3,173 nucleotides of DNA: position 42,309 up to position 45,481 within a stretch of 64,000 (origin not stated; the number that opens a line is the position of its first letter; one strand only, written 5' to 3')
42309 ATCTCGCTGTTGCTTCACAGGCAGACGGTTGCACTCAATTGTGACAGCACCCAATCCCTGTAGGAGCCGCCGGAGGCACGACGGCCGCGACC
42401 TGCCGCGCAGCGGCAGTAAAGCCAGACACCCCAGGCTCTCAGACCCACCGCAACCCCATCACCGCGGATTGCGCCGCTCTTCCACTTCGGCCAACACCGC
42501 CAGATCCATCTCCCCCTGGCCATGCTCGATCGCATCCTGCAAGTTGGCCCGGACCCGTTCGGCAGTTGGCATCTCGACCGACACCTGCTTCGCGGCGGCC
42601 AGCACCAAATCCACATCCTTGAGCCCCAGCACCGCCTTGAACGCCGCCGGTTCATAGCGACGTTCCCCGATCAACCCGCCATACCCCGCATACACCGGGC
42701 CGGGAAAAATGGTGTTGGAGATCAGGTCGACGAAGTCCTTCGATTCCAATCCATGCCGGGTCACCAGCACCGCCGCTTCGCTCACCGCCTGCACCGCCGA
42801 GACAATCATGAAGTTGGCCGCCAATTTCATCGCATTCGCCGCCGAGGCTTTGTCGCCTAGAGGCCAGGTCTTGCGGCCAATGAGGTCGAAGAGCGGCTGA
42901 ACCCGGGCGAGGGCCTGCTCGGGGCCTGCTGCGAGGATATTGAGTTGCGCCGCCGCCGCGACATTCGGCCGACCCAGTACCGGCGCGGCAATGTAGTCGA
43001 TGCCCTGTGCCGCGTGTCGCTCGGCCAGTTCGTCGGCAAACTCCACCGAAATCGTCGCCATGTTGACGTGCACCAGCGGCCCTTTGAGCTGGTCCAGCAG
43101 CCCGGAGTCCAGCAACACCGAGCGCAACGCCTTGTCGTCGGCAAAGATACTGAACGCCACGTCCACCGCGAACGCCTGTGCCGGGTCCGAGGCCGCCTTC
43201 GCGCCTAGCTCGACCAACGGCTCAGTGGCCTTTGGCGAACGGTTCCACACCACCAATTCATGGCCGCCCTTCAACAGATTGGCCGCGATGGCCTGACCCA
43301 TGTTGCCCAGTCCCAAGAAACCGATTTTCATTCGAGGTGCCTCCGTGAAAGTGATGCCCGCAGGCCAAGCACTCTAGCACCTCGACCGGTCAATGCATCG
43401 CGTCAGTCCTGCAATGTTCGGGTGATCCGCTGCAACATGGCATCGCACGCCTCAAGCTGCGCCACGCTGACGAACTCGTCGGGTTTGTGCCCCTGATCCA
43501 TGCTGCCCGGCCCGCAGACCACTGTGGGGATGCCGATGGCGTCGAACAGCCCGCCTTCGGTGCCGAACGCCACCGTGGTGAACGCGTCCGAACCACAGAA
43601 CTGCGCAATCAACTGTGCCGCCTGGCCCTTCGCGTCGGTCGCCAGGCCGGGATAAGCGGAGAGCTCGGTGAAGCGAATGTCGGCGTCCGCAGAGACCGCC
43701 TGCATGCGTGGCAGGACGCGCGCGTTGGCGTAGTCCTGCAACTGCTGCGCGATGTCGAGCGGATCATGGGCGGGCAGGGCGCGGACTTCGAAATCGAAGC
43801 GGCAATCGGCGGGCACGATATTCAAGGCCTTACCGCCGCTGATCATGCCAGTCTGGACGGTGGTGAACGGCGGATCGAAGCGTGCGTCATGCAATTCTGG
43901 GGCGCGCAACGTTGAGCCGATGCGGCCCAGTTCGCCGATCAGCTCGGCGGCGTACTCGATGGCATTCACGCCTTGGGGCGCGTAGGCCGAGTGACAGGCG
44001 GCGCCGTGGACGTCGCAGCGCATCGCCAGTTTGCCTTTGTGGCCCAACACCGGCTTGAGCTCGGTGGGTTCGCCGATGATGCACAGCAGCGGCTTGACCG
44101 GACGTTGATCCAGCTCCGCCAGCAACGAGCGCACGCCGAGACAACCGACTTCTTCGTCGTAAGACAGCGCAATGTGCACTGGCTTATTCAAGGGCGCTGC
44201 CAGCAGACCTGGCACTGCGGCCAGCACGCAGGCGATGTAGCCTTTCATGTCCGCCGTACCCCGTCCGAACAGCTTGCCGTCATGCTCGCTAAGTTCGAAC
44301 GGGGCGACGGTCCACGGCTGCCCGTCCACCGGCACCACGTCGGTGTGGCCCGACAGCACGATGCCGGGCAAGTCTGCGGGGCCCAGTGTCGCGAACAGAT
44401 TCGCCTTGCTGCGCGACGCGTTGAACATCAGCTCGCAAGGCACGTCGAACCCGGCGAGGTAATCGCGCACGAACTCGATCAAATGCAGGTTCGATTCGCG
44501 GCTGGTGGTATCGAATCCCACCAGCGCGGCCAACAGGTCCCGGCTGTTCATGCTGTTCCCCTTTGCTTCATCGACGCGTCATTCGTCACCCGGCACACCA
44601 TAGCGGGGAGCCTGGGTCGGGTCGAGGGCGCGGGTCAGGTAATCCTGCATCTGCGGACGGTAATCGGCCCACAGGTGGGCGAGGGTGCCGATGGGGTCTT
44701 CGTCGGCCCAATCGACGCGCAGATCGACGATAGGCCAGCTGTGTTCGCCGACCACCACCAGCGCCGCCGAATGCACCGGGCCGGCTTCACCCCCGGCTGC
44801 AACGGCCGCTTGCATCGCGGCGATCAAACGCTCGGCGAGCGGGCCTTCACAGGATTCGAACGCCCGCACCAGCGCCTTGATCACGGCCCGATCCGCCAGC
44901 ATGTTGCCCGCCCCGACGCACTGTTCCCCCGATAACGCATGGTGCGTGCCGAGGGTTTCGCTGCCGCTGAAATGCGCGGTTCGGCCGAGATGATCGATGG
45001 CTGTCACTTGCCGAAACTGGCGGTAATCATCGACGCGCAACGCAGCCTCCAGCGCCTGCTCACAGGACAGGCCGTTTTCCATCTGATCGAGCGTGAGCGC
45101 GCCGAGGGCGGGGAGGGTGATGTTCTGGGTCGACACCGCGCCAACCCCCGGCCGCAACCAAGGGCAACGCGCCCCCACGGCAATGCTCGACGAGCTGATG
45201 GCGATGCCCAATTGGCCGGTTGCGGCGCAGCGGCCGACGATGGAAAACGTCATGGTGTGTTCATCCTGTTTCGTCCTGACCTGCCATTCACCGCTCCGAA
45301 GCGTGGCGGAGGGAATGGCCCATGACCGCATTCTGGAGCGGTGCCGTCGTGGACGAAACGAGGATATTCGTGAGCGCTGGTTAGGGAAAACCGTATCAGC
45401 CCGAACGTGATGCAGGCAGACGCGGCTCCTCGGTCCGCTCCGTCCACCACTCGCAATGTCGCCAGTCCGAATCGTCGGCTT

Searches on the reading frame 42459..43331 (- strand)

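Call 4: search_protein_families(library=pfam, proteins=[window:42459-43331:-])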
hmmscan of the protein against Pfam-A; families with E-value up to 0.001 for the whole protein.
window:42459-43331:- (290 aa): 7 families
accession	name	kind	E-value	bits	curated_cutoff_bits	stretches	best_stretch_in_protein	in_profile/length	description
PF03446.21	NAD_binding_2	-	1.1e-34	120.2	21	1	2-155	1-156/161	NAD binding domain of 6-phosphogluconate dehydrogenase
PF14833.11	NAD_binding_11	-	2.1e-14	54.3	30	1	164-280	2-118/122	NAD-binding of NADP-dependent 3-hydroxyisobutyrate dehydrogenase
PF03807.23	F420_oxidored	-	3.3e-09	37.7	21.6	1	2-60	1-64/94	NADP oxidoreductase coenzyme F420-dependent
PF21761.2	RedAm-like_C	-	1.8e-06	28.7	27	1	165-283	5-124/127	NADPH-dependent reductive aminase-like, C-terminal domain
PF02558.23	ApbA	-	1.4e-05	25.2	22.2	1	3-53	1-49/150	Ketopantoate reductase PanE/ApbA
PF02826.25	2-Hacid_dh_C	-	2.6e-05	24.1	25.1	1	2-103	38-138/178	D-isomer specific 2-hydroxyacid dehydrogenase, NAD binding domain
PF01210.29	NAD_Gly3P_dh_N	-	0.00033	21.1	23.1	1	2-39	1-38/158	NAD-dependent glycerol-3-phosphate dehydrogenase N-terminus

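Call 5: search_protein_families(library=ncbifam, proteins=[window:42459-43331:-])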
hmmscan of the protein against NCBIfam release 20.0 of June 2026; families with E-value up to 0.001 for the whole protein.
window:42459-43331:- (290 aa): 15 families
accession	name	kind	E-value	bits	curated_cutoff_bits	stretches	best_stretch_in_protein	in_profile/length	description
NF008592.0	PRK11559.1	equivalog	3.6e-39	134.8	397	1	1-283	3-285/296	2-hydroxy-3-oxopropionate reductase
TIGR01505.1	tartro_sem_red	equivalog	2.1e-37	129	340.75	1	2-286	1-285/291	2-hydroxy-3-oxopropionate reductase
TIGR01692.1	HIBADH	equivalog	3.2e-36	125.1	291.6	1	5-278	1-281/288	3-hydroxyisobutyrate dehydrogenase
NF012005.0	PRK15461.1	equivalog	6.7e-33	114.1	348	1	2-282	3-284/298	sulfolactaldehyde 3-reductase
NF043037.1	ThreonDh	equivalog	4.6e-32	111.6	350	1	2-279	4-282/297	L-threonate dehydrogenase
NF011633.0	PRK15059.1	equivalog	3.2e-28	98.8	451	1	1-280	1-279/292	2-hydroxy-3-oxopropionate reductase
NF007161.0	PRK09599.1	subfamily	1.4e-09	37.6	271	1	1-151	1-152/302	NADP-dependent phosphogluconate dehydrogenase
NF006409.0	PRK08655.1-3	equivalog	3e-06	27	310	1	1-58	1-60/290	prephenate dehydrogenase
NF006765.0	PRK09287.1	equivalog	3.3e-06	26.3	413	1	2-42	5-45/476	NADP-dependent phosphogluconate dehydrogenase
TIGR00872.1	gnd_rel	equivalog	3.4e-06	26.5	297.2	1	1-44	1-44/299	phosphogluconate dehydrogenase (NAD(+)-dependent, decarboxylating)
TIGR00873.1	gnd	equivalog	2e-05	23.6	426.7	1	2-42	1-41/467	decarboxylating NADP(+)-dependent phosphogluconate dehydrogenase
NF000940.0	PRK00094.1-2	subfamily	2.1e-05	24.2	202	0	1-42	1-41/330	NAD(P)H-dependent glycerol-3-phosphate dehydrogenase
NF000942.0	PRK00094.1-4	subfamily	5.2e-05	22.6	257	0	1-40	3-42/334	NAD(P)H-dependent glycerol-3-phosphate dehydrogenase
TIGR00112.1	proC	equivalog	0.00017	21.3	196.75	1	3-202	1-199/263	pyrroline-5-carboxylate reductase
NF005087.0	PRK06522.1-1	equivalog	0.0008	18.6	351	0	1-38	1-38/296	2-dehydropantoate 2-reductase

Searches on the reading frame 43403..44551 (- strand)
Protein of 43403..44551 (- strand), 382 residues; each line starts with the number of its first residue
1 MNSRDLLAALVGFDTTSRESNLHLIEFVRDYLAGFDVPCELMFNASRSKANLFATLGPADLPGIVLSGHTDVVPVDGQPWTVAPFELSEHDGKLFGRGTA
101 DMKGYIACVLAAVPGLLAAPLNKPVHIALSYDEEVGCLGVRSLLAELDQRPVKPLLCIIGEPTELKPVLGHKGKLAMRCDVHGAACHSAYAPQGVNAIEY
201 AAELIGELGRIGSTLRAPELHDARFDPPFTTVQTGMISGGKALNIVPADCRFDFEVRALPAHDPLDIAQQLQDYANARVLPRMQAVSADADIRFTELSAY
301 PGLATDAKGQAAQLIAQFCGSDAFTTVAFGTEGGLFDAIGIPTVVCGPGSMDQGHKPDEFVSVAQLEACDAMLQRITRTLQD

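Call 4: search_protein_families(library=pfam, proteins=[window:43403-44551:-])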
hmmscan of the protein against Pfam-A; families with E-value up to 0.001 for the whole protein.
window:43403-44551:- (382 aa): 2 families
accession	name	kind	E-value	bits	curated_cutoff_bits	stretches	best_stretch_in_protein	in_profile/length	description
PF01546.33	Peptidase_M20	-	1e-33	117.5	24.6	1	66-377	2-204/206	Peptidase family M20/M25/M40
PF07687.19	M20_dimer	-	1.4e-24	86.5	21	1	170-278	2-102/107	Peptidase dimerisation domain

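Call 5: search_protein_families(library=ncbifam, proteins=[window:43403-44551:-])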
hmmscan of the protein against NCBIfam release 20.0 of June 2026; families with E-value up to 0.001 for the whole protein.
window:43403-44551:- (382 aa): 48 families (the best 25 are shown)
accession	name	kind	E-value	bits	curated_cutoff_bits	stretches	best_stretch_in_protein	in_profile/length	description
NF005710.0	PRK07522.1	subfamily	9.6e-172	571.5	412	1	2-380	9-388/391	acetylornithine deacetylase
TIGR01892.1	AcOrn-deacetyl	equivalog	4.7e-119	397.7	297.7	1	5-376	1-364/365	acetylornithine deacetylase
NF003474.0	PRK05111.1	equivalog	1.2e-77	261.5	460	1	14-377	25-377/383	acetylornithine deacetylase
TIGR01910.1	DapE-ArgE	subfamily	2.4e-53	181.7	217.6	1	6-367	3-368/373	ArgE/DapE family deacylase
NF006399.0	PRK08651.1-2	equivalog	2e-41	142.3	381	1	6-376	9-400/405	succinyl-diaminopimelate desuccinylase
NF009557.0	PRK13009.1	equivalog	2.5e-41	142.1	284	1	23-380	24-374/377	succinyl-diaminopimelate desuccinylase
NF006365.0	PRK08588.1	subfamily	1.2e-40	140.1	289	1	5-377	11-377/383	succinyl-diaminopimelate desuccinylase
NF006400.0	PRK08651.1-3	equivalog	1e-38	133.2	374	1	62-379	84-405/410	succinyl-diaminopimelate desuccinylase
TIGR01900.1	dapE-gram_pos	equivalog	2.7e-36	125.2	304.2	1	42-375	38-348/351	succinyl-diaminopimelate desuccinylase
TIGR01246.1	dapE_proteo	equivalog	4.8e-34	118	361.8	1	9-377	7-367/370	succinyl-diaminopimelate desuccinylase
NF006439.0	PRK08737.1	equivalog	2.7e-33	115.5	345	1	5-376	10-360/364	acetylornithine deacetylase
NF009555.0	PRK13004.1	equivalog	1e-31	110.2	321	1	56-380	65-395/399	YgeY family selenium metabolism-linked hydrolase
NF005306.0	PRK06837.1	subfamily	7.3e-30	104.1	376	1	52-367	86-408/427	ArgE/DapE family deacylase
NF006402.0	PRK08651.1-5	equivalog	3.6e-29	101.9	369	1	59-379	57-366/369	succinyl-diaminopimelate desuccinylase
NF005373.0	PRK06915.1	equivalog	2.1e-27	96.2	428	1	57-370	89-407/422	peptidase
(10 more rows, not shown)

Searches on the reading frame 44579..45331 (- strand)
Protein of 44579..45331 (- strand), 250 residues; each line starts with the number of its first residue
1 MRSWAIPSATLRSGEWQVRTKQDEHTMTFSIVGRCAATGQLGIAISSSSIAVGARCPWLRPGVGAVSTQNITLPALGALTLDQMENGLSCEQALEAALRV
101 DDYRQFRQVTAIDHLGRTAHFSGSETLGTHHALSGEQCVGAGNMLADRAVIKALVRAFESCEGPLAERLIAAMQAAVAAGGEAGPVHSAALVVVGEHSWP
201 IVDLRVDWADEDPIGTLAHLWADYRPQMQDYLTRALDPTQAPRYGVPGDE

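Call 4: search_protein_families(library=pfam, proteins=[window:44579-45331:-])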
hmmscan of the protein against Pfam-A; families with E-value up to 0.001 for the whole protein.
window:44579-45331:- (250 aa): 1 family
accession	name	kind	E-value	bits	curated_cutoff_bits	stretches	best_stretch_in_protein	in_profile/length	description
PF06267.17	DUF1028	-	2.8e-67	226.7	26.2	1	28-217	1-193/193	Family of unknown function (DUF1028)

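Call 5: search_protein_families(library=ncbifam, proteins=[window:44579-45331:-])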
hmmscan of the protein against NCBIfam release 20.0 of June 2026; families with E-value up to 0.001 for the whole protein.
window:44579-45331:- (250 aa): 0 families
